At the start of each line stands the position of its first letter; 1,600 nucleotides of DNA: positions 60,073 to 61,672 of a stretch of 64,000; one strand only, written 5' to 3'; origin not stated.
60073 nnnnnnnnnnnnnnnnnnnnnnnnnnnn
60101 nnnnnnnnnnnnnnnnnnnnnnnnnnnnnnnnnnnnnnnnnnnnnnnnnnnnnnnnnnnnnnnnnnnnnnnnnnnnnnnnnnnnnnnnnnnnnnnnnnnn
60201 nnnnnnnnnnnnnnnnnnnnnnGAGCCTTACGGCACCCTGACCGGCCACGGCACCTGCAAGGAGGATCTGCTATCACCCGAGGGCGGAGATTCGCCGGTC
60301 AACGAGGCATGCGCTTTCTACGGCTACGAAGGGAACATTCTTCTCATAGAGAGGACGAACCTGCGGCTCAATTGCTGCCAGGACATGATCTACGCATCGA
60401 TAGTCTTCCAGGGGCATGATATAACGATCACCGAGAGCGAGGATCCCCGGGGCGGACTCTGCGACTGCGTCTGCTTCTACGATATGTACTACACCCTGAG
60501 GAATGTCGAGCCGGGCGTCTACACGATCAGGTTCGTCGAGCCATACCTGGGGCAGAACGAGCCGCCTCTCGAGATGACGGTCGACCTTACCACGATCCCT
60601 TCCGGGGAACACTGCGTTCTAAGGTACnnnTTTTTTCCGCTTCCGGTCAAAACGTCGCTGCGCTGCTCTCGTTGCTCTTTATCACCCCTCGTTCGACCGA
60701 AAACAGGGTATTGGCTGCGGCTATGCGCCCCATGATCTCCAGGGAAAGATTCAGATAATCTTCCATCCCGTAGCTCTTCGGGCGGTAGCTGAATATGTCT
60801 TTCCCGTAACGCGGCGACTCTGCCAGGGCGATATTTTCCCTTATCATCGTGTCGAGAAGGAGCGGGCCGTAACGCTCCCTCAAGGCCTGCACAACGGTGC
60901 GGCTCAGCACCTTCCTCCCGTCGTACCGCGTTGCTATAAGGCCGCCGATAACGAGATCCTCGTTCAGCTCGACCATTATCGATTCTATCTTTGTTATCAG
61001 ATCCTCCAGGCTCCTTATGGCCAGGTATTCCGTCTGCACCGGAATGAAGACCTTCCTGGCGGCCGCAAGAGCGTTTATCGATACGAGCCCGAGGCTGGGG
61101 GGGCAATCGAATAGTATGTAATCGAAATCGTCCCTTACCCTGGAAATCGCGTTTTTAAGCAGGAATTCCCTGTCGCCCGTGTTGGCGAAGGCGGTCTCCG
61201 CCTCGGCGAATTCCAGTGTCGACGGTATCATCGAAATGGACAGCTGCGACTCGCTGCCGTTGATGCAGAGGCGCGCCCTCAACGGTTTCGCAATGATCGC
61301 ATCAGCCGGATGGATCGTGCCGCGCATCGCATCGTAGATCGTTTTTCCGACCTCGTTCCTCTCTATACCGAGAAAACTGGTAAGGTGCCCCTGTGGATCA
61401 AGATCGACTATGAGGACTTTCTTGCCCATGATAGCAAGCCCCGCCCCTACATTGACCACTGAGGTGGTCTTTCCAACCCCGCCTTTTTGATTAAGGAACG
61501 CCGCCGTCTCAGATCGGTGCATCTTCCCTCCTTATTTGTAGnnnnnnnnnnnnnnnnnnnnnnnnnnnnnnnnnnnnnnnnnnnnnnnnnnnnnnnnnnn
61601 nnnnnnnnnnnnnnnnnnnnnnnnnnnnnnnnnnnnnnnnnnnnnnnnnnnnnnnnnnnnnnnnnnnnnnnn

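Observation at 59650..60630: Lipoprotein built from a tandem duplicated 7-cysteine domain with NCC and C-x-C-x-C-x-YD motifs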

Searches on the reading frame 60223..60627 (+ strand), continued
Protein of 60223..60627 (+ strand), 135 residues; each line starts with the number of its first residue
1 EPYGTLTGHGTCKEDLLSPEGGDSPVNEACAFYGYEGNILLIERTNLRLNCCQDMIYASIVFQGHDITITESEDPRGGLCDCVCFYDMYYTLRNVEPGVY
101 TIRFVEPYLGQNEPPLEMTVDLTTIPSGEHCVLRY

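Call 77: find_encoding_contigs(protein=P0223, flank=7000, max_places=1)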
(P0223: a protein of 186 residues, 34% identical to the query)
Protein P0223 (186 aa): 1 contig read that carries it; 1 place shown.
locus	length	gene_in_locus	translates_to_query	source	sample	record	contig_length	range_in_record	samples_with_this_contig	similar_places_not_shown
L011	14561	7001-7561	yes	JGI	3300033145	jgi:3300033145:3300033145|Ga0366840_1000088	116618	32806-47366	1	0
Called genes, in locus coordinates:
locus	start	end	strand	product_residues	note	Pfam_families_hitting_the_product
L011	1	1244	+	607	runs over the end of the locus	PF00664:ABC_membrane, PF00005:ABC_tran, PF02463:SMC_N (weak)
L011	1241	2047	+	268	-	PF00459:Inositol_P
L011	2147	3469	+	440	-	PF07494:Reg_prop (faint), PF00041:fn3 (weak), PF16656:Pur_ac_phosph_N (weak)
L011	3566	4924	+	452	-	PF02878:PGM_PMM_I, PF02879:PGM_PMM_II, PF02880:PGM_PMM_III, PF00408:PGM_PMM_IV (weak)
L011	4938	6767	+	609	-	PF13230:GATase_4 (faint), PF13522:GATase_6, PF13537:GATase_7, PF01380:SIS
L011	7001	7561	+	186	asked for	-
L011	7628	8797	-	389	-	PF00665:rve (faint)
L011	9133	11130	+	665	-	PF13088:BNR_2 (faint), PF02012:BNR (faint)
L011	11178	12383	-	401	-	PF02771:Acyl-CoA_dh_N, PF02770:Acyl-CoA_dh_M, PF00441:Acyl-CoA_dh_1, PF08028:Acyl-CoA_dh_2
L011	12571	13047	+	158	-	PF13302:Acetyltransf_3 (weak), PF00583:Acetyltransf_1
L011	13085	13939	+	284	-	PF02737:3HCDH_N, PF00725:3HCDH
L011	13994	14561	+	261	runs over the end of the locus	PF00378:ECH_1, PF16113:ECH_2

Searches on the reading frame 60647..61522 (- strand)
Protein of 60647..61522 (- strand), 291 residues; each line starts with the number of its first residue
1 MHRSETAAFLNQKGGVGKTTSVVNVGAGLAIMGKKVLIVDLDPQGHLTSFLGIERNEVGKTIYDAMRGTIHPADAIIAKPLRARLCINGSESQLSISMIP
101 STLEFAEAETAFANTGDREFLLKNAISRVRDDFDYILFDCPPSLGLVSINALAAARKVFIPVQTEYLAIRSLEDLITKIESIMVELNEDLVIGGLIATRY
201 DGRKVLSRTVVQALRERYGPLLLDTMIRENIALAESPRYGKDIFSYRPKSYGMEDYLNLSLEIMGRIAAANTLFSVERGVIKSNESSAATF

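Call 19: search_protein_families(library=pfam, proteins=[window:60647-61522:-], max_evalue=0.001)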
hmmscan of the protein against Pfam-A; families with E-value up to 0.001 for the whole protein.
window:60647-61522:- (291 aa): 7 families
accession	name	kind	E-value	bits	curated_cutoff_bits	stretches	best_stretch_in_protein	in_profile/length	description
PF13614.12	AAA_31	-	4.5e-51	173.7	27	1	6-191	3-176/177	AAA domain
PF01656.29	CbiA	-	3.1e-20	72.8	25.4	1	8-241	2-123/125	CobQ/CobB/MinD/ParA nucleotide binding domain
PF00142.24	Fer4_NifH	-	4.4e-09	36.6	25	1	12-51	7-46/271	4Fe-4S iron sulfur cluster binding proteins, NifH/frxC family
PF06564.18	CBP_BcsQ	-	7.2e-09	36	21.3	0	113-259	96-229/234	Cellulose biosynthesis protein BcsQ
PF09140.17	MipZ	-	7.2e-09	35.8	20.7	1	9-45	5-42/262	ATPase MipZ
PF10609.15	ParA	-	1e-07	32.1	27.1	1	10-58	9-58/246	NUBPL iron-transfer P-loop NTPase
PF02374.21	ArsA_ATPase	-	4.2e-07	29.9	24.3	1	9-142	5-134/305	Anion-transporting ATPase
